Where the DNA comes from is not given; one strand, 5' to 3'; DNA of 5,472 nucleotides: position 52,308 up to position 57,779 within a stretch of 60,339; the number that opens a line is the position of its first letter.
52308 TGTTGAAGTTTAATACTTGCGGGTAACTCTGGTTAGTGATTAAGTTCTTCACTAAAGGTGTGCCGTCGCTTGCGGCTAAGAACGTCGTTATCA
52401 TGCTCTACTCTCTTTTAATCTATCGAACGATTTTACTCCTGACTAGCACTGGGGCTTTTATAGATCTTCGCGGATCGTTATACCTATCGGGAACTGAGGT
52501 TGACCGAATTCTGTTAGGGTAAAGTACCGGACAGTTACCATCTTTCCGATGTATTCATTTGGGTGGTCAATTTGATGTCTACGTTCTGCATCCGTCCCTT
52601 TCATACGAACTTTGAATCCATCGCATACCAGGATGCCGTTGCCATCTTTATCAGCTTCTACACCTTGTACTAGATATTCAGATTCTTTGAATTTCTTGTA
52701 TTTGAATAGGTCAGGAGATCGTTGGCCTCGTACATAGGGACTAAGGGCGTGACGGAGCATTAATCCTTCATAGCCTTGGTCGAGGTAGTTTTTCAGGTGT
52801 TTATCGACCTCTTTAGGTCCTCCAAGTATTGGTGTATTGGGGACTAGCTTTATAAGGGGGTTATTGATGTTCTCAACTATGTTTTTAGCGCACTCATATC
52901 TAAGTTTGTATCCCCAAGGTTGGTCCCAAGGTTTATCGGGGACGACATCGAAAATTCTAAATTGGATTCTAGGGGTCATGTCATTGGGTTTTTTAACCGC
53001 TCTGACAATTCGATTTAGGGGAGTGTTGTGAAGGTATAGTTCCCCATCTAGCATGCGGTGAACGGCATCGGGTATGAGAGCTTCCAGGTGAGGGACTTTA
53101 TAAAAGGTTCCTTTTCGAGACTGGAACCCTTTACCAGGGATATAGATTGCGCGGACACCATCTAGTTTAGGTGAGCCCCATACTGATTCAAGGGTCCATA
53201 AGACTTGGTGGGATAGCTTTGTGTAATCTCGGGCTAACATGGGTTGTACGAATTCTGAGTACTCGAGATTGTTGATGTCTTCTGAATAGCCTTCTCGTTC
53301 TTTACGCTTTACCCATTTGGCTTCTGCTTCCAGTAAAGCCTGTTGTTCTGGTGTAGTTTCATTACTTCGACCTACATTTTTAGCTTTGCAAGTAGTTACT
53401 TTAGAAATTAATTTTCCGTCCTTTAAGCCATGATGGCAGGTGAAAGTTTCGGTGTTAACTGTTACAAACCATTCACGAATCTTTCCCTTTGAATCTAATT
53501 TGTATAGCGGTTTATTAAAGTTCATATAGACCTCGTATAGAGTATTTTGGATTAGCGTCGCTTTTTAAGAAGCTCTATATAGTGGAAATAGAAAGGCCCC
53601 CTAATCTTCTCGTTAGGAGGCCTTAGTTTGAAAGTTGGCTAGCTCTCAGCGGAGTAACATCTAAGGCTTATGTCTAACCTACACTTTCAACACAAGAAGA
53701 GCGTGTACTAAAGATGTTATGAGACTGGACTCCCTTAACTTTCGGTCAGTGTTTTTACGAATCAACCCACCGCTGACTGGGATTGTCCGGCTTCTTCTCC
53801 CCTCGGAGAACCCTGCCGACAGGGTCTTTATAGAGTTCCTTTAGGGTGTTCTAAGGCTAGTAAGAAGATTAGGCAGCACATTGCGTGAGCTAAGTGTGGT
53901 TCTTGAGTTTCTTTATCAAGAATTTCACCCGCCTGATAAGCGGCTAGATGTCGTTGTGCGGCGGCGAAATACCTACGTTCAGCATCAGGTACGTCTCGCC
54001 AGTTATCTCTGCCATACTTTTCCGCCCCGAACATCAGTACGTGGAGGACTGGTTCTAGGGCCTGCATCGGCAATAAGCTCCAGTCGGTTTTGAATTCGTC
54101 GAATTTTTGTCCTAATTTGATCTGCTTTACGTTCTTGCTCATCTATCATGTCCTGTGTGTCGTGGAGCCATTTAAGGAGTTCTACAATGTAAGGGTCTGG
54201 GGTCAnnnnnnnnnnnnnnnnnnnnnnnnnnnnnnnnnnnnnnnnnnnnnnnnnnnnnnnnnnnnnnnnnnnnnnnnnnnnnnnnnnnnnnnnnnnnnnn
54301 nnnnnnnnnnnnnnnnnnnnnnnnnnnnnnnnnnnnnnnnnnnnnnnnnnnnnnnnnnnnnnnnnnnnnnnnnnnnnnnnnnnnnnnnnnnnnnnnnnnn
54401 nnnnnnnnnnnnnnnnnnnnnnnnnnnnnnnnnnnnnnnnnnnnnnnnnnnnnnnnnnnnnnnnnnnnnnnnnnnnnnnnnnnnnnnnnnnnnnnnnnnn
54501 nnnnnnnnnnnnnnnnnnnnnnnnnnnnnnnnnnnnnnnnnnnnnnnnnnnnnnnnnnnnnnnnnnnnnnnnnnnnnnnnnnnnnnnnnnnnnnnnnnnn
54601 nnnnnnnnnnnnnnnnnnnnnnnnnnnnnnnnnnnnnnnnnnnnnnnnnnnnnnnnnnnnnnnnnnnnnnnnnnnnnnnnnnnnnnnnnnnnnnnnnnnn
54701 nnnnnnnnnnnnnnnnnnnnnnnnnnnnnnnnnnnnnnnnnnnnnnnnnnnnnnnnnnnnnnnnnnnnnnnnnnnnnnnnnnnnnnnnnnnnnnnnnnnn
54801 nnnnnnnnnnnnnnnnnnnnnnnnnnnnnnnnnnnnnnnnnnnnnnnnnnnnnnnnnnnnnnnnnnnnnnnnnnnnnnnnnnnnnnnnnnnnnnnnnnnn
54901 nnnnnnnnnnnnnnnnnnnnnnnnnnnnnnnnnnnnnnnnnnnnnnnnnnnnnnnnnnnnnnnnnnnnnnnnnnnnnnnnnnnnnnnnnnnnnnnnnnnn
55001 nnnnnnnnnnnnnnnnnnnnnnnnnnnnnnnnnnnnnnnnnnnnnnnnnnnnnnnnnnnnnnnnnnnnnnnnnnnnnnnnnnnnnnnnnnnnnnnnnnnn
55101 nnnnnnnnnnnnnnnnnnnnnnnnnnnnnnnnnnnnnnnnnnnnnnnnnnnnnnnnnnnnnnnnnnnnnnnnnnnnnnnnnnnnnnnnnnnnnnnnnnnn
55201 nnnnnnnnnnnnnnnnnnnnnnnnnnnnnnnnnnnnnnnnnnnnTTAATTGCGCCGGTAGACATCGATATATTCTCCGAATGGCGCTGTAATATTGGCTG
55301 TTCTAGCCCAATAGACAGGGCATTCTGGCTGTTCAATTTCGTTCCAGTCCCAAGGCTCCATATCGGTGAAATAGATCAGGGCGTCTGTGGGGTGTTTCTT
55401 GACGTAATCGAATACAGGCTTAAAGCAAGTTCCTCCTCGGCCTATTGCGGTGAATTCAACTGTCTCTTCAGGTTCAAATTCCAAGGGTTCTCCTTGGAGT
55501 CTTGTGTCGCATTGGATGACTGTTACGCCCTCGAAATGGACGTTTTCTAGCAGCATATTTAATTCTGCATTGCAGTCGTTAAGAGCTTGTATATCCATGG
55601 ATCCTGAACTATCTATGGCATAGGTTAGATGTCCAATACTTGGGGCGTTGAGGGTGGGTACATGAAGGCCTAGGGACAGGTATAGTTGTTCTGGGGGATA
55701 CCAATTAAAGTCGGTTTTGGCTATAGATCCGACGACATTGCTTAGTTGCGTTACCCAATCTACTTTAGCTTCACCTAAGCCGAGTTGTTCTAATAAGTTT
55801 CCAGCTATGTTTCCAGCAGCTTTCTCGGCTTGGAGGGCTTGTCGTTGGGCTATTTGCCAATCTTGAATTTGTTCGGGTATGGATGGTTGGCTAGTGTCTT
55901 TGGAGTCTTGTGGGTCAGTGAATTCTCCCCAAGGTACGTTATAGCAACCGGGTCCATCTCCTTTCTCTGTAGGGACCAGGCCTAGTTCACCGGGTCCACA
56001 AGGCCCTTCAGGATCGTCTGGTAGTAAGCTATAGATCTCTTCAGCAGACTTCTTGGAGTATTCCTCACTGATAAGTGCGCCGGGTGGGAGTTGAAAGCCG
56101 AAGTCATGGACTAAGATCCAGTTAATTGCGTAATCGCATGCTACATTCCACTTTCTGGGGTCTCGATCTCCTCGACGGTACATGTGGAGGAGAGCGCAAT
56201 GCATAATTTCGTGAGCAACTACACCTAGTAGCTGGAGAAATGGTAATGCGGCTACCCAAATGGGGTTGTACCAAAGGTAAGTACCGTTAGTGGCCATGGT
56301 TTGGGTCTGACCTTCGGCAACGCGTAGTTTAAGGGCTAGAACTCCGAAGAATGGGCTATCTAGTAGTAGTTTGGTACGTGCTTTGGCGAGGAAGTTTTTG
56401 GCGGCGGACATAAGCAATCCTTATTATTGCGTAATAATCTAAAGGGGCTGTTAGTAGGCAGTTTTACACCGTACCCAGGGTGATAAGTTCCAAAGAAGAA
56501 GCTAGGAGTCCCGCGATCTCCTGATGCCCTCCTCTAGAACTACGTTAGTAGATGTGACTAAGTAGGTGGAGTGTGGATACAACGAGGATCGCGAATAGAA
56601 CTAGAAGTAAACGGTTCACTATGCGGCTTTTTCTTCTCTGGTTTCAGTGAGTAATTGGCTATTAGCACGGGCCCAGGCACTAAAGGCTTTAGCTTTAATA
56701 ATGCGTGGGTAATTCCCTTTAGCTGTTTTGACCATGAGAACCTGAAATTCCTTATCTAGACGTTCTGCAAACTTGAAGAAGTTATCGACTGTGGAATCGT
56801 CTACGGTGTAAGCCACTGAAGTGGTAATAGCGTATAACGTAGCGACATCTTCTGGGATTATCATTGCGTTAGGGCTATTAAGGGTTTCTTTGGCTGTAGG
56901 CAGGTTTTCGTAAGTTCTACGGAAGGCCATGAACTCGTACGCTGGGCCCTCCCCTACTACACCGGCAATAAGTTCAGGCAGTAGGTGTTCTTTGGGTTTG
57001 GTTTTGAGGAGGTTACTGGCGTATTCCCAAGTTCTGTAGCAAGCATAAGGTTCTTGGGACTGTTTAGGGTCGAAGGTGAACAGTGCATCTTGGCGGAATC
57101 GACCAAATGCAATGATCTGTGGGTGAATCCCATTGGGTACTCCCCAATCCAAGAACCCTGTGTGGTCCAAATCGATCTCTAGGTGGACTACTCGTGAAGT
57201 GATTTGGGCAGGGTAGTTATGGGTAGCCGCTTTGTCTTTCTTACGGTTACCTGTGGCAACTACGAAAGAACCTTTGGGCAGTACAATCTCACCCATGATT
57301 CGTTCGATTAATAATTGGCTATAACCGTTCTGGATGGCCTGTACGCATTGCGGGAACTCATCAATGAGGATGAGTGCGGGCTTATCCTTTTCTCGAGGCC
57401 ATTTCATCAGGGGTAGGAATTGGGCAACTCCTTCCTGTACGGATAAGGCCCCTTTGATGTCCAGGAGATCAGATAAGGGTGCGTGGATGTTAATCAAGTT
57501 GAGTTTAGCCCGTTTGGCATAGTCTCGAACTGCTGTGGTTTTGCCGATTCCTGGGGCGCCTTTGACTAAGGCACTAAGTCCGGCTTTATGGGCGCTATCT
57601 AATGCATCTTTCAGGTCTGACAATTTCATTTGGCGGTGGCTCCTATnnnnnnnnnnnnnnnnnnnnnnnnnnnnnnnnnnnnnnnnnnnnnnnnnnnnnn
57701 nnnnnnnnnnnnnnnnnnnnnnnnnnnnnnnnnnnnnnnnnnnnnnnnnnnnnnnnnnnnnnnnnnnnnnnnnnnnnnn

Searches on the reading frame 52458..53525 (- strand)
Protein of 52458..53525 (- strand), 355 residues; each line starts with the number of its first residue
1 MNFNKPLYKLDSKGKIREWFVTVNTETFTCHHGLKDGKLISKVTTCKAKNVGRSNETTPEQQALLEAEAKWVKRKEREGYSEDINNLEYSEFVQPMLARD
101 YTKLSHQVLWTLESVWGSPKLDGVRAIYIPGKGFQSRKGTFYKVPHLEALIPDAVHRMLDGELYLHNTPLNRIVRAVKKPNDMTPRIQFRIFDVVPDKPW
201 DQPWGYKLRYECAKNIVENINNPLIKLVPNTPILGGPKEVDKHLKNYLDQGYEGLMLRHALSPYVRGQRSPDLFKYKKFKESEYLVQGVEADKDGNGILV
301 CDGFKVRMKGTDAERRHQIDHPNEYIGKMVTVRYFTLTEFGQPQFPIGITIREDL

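Call 10: search_protein_families(library=phrogs, proteins=[window:52458-53525:-], max_evalue=0.001)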
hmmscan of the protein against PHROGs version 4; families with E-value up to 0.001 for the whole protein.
window:52458-53525:- (355 aa): 1 family
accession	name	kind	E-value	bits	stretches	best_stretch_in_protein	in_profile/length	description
phrog_114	-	DNA, RNA and nucleotide metabolism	1.3e-71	243.1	1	8-354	111-500/634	ATP-dependent DNA ligase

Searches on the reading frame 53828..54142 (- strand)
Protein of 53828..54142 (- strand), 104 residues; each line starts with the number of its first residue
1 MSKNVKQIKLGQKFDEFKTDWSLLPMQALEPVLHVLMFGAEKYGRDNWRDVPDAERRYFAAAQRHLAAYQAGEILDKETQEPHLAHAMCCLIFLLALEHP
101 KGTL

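Call 36: search_protein_families(library=pfam, proteins=[window:53828-54142:-], max_evalue=0.1)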
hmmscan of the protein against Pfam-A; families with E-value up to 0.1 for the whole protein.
window:53828-54142:- (104 aa): 1 family
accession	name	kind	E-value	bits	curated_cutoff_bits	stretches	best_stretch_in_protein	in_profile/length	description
PF18909.5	dGTP_diPhyd_N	-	2.4e-31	108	27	1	11-99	4-91/99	dATP/dGTP diphosphohydrolase, N-terminal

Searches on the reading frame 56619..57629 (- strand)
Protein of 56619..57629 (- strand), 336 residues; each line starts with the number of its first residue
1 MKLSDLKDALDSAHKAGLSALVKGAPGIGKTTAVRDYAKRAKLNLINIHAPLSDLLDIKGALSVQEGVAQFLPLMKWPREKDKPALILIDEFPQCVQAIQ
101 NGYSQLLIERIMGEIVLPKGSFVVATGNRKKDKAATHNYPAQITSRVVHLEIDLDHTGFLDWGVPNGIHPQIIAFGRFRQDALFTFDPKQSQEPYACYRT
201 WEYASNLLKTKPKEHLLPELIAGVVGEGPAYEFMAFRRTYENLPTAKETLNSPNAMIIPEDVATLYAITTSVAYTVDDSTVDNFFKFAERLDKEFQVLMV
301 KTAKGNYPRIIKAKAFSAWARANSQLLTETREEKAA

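Call 10: search_protein_families(library=phrogs, proteins=[window:56619-57629:-], max_evalue=0.001)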
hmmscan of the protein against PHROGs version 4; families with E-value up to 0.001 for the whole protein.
window:56619-57629:- (336 aa): 5 families
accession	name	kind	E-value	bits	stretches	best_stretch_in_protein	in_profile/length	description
phrog_1297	-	other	2.7e-77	261.2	1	1-329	9-355/356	ATPase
phrog_16335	-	other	1.8e-16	61.2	1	11-160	20-175/267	ATPase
phrog_296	-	integration and excision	5.6e-06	26.3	1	6-42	307-343/626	DNA transposition protein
phrog_168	-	DNA, RNA and nucleotide metabolism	6.8e-05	23.7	1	17-147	42-151/314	clamp loader of DNA polymerase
phrog_11838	-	DNA, RNA and nucleotide metabolism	0.00013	22.3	1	17-111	40-126/420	clamp loader of DNA polymerase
